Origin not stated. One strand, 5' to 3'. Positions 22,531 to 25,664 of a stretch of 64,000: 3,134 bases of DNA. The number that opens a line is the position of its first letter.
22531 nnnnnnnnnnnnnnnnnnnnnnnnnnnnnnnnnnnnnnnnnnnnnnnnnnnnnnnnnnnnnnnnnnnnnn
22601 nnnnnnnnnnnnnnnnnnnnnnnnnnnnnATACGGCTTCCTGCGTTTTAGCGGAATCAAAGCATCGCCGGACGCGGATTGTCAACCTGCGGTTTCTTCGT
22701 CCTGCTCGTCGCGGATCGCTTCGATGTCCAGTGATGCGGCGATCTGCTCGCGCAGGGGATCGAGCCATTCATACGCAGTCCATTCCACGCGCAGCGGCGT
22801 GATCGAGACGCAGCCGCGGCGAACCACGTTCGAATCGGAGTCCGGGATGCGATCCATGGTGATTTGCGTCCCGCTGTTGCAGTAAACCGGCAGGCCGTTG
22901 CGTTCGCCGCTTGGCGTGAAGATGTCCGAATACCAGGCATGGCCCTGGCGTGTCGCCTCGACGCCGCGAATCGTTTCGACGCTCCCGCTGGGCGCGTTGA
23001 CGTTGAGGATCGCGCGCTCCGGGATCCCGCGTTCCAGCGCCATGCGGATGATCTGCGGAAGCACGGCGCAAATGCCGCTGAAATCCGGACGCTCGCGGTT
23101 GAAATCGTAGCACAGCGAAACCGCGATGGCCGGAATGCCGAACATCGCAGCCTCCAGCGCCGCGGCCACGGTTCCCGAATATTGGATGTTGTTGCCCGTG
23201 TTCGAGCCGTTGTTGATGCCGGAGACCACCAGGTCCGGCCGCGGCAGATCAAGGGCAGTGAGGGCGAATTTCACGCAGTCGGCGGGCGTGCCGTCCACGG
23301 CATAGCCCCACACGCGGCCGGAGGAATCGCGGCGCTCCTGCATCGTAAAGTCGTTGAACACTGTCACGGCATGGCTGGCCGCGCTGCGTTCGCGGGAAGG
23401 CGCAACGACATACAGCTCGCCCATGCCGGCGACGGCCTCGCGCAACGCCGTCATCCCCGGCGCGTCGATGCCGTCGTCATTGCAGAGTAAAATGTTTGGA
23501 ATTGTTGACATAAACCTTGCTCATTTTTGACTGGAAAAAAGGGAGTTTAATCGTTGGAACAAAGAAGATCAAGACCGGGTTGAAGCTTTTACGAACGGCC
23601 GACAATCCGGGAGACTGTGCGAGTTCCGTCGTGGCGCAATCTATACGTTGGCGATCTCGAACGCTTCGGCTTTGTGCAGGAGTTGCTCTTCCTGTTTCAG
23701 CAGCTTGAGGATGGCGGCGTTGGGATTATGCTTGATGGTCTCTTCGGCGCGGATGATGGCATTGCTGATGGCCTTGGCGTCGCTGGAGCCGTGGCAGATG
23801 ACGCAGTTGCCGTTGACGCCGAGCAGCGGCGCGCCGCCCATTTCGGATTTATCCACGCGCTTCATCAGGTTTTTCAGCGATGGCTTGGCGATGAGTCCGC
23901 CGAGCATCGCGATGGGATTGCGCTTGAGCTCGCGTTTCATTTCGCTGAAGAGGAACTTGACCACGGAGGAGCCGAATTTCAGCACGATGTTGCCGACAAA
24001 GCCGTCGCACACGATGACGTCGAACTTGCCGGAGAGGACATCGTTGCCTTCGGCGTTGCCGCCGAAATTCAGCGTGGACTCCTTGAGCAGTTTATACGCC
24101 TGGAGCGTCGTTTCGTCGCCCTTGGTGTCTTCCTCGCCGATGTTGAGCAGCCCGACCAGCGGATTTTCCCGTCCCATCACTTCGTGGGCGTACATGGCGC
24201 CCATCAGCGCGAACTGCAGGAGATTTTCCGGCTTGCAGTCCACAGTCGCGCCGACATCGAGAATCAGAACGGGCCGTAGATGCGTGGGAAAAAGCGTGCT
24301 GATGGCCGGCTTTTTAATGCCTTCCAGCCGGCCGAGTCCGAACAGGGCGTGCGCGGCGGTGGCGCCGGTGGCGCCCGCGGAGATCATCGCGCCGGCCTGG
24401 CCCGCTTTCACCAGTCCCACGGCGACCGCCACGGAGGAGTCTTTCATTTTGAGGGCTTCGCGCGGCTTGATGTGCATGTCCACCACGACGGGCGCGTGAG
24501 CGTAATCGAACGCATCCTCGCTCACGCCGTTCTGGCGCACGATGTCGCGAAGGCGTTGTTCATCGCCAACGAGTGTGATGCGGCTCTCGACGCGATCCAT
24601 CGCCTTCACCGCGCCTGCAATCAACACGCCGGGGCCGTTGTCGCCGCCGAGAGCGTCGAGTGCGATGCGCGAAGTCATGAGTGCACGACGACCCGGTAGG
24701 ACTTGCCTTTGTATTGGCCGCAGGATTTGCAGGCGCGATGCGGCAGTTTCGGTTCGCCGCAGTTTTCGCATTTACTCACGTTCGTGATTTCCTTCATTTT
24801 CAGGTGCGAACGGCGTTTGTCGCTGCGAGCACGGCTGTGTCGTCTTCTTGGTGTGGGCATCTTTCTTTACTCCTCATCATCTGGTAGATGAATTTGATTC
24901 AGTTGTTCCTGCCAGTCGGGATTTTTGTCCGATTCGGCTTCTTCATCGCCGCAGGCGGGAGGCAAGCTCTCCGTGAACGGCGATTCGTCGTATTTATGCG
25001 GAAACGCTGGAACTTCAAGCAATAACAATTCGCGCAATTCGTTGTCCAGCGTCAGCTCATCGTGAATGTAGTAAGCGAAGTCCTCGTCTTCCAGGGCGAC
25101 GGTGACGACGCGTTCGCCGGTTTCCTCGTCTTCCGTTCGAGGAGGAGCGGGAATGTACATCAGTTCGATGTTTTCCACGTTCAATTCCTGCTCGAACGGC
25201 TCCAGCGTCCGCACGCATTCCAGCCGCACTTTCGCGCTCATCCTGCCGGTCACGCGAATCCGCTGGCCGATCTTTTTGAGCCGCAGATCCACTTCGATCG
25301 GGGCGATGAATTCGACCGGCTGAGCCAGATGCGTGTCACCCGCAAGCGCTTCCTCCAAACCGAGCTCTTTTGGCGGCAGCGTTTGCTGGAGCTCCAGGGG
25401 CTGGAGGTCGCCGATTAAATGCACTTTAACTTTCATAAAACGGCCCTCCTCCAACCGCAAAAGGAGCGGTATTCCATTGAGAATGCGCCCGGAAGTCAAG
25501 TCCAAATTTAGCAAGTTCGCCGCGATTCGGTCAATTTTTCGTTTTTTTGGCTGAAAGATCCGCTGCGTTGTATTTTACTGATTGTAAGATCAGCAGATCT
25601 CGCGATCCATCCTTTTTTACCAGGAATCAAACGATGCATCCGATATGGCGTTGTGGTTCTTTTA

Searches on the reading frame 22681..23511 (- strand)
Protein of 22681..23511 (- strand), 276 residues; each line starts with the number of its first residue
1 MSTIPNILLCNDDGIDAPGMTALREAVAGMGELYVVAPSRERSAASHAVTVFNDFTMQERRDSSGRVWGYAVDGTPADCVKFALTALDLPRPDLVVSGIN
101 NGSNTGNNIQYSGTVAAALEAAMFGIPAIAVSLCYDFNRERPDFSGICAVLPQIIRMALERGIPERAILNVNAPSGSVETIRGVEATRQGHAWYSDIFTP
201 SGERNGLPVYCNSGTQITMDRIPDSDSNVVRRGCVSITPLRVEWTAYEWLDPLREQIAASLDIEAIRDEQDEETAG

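Call 3: search_protein_families(library=pfam, proteins=[window:22681-23511:-], max_evalue=0.01)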
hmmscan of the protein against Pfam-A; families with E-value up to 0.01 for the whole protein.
window:22681-23511:- (276 aa): 1 family
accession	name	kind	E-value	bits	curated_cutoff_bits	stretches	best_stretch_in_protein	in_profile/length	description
PF01975.23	SurE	-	1.3e-58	198.3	22.1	1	7-194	1-187/189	Survival protein SurE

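Call 4: search_protein_families(library=ncbifam, proteins=[window:22681-23511:-], max_evalue=0.01)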
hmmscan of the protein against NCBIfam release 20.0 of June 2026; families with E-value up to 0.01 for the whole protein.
window:22681-23511:- (276 aa): 13 families
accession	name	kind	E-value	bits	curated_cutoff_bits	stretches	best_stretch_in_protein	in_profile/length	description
NF001492.0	PRK00346.2-2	equivalog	9.9e-68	228.1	271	1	5-256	4-255/261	5'/3'-nucleotidase SurE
NF001490.0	PRK00346.1-4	equivalog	4.6e-66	222.6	233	1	6-257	2-251/254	5'/3'-nucleotidase SurE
NF001489.0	PRK00346.1-3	equivalog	6.4e-61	205.9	295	1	6-257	2-245/250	5'/3'-nucleotidase SurE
NF010542.0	PRK13932.1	equivalog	6.2e-60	202.6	436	1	3-254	8-255/261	stationary phase survival protein SurE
NF010545.0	PRK13935.1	equivalog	4e-57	193.4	365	1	6-257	2-249/254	stationary phase survival protein SurE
TIGR00087.1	surE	equivalog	2.9e-56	190.6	135.1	1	6-244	2-251/252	5'/3'-nucleotidase SurE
NF001494.0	PRK00346.2-4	equivalog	1.6e-52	178.6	313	1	6-257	3-257/259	5'/3'-nucleotidase SurE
NF010543.0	PRK13933.1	equivalog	2.1e-52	178.2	280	1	6-252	2-246/253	stationary phase survival protein SurE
NF001491.0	PRK00346.2-1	equivalog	8.8e-51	172.6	290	1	5-257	3-262/266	5'/3'-nucleotidase SurE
NF001493.0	PRK00346.2-3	equivalog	1.5e-50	172.3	230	1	6-222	6-225/269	5'/3'-nucleotidase SurE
NF001488.0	PRK00346.1-1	equivalog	1.6e-48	165.3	396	1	7-254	3-241/253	5'/3'-nucleotidase SurE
NF010541.0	PRK13931.1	equivalog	3.7e-41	141.2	422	1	7-257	3-260/261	5'/3'-nucleotidase SurE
NF010544.0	PRK13934.1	equivalog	4.7e-34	117.7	325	1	6-247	2-244/266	stationary phase survival protein SurE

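Call 28: find_homologous_proteins(query=window:22681-23511:-)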
Query window:22681-23511:- (276 aa): 8000 proteins with E <= 0.001 among 8000 candidates; the best 120 are listed.
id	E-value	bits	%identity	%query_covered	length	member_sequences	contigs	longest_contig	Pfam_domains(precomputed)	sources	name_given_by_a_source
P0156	4.2e-182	621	100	100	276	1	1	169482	PF01975.24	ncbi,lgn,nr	ncbi:5'/3'-nucleotidase SurE [Candidatus Sumerlaeota bacterium]|nr:5'/3'-nucleotidase SurE [Candidat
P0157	1.5e-72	262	50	92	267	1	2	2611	PF01975.24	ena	-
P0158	1.3e-71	259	52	91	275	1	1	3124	PF01975.24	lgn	-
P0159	1.9e-70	255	50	92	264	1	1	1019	PF01975.24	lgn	-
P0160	1.0e-64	236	45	97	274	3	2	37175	PF01975.24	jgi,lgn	jgi:5'-nucleotidase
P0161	1.6e-62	229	47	92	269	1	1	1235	PF01975.24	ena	-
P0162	9.5e-60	220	48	92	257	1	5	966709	PF01975.24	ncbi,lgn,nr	ncbi:MAG: 5'/3'-nucleotidase SurE [Bacteroidetes bacterium]|nr:5'/3'-nucleotidase SurE [Rhodothermia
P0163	3.5e-59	218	44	97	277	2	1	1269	PF01975.24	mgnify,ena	mgnify:FL=1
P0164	4.7e-58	214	46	95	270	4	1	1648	PF01975.24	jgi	jgi:5'-nucleotidase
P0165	4.0e-57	211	46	91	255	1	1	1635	PF01975.24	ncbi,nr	ncbi:5'/3'-nucleotidase SurE [Candidatus Parcubacteria bacterium]|nr:MAG: 5'/3'-nucleotidase SurE [C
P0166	1.5e-56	209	44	95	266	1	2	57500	PF01975.24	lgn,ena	-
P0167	1.9e-56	209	46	91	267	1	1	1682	PF01975.24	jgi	-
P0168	3.1e-56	208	47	91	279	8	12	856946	PF01975.24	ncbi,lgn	-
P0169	3.1e-56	208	46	91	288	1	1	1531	PF01975.24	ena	-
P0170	3.4e-56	208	45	91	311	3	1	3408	PF01975.24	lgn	-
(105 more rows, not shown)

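Call 29: find_encoding_contigs(protein=P0158, flank=5000, max_places=2)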
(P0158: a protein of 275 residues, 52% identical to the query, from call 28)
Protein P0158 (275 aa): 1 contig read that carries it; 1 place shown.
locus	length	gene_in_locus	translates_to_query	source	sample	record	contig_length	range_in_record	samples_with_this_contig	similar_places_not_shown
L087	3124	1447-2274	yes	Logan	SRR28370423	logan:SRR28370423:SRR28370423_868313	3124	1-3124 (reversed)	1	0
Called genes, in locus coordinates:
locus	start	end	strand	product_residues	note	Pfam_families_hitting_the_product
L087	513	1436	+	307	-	PF00574:CLP_protease (weak), PF25145:NfeD1b_N (weak), PF01343:Peptidase_S49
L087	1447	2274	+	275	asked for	PF01975:SurE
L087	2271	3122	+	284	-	?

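Call 30: find_encoding_contigs(protein=P0157, flank=5000, max_places=2)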
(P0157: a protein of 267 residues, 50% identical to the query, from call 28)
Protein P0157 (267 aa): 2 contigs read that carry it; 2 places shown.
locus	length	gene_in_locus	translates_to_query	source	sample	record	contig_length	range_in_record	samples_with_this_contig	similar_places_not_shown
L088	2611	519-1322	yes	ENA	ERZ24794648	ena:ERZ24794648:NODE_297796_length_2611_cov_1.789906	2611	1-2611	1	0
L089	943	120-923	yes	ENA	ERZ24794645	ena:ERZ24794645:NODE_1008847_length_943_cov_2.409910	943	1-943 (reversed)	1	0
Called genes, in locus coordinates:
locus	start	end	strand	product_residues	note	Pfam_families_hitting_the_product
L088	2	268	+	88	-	?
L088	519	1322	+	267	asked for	PF01975:SurE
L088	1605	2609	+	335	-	?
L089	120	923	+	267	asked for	PF01975:SurE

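Call 31: find_encoding_contigs(protein=P0160, flank=6000, max_places=2)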
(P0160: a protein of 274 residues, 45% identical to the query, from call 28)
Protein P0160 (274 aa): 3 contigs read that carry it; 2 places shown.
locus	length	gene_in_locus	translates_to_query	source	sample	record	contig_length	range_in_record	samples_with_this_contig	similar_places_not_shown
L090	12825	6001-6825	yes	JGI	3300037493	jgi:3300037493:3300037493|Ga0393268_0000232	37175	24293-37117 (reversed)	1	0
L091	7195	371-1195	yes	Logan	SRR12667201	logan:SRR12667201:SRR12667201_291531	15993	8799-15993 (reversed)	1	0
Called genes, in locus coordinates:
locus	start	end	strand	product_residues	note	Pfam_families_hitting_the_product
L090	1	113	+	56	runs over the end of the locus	?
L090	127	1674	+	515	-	-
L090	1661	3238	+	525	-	PF07643:DUF1598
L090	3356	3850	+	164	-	PF20382:DUF6677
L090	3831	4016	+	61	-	-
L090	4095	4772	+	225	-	PF07963:N_methyl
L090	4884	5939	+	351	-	-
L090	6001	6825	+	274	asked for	PF01975:SurE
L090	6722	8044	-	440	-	PF02366:PMT, PF13231:PMT_2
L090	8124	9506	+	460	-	PF00919:UPF0004, PF04055:Radical_SAM, PF18693:TRAM_2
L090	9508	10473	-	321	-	PF00551:Formyl_trans_N, PF02911:Formyl_trans_C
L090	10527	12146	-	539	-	PF01520:Amidase_3, PF01551:Peptidase_M23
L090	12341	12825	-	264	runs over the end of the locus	PF13176:TPR_7 (faint), PF13428:TPR_14 (faint), PF13432:TPR_16, PF00515:TPR_1 (weak), PF07719:TPR_2 (weak)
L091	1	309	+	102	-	?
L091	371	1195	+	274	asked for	PF01975:SurE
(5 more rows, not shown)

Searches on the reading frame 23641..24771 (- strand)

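Call 3: search_protein_families(library=pfam, proteins=[window:23641-24771:-], max_evalue=0.01)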
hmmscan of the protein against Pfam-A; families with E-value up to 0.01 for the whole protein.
window:23641-24771:- (376 aa): 2 families
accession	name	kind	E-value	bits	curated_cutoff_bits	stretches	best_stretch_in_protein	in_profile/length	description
PF02504.20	FA_synthesis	-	2.8e-99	332.7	29.1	1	35-351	2-322/324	Fatty acid synthesis protein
PF01515.24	PTA_PTB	-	0.0035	17.2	24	1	101-231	92-226/319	Phosphate acetyl/butaryl transferase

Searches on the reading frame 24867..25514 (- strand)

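Call 3: search_protein_families(library=pfam, proteins=[window:24867-25514:-], max_evalue=0.01)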
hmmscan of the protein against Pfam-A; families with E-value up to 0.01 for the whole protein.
window:24867-25514:- (215 aa): 1 family
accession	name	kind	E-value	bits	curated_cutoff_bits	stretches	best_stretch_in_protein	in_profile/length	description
PF02620.22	YceD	-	6.1e-14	52.5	33.2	1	88-201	1-112/119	Large ribosomal RNA subunit accumulation protein YceD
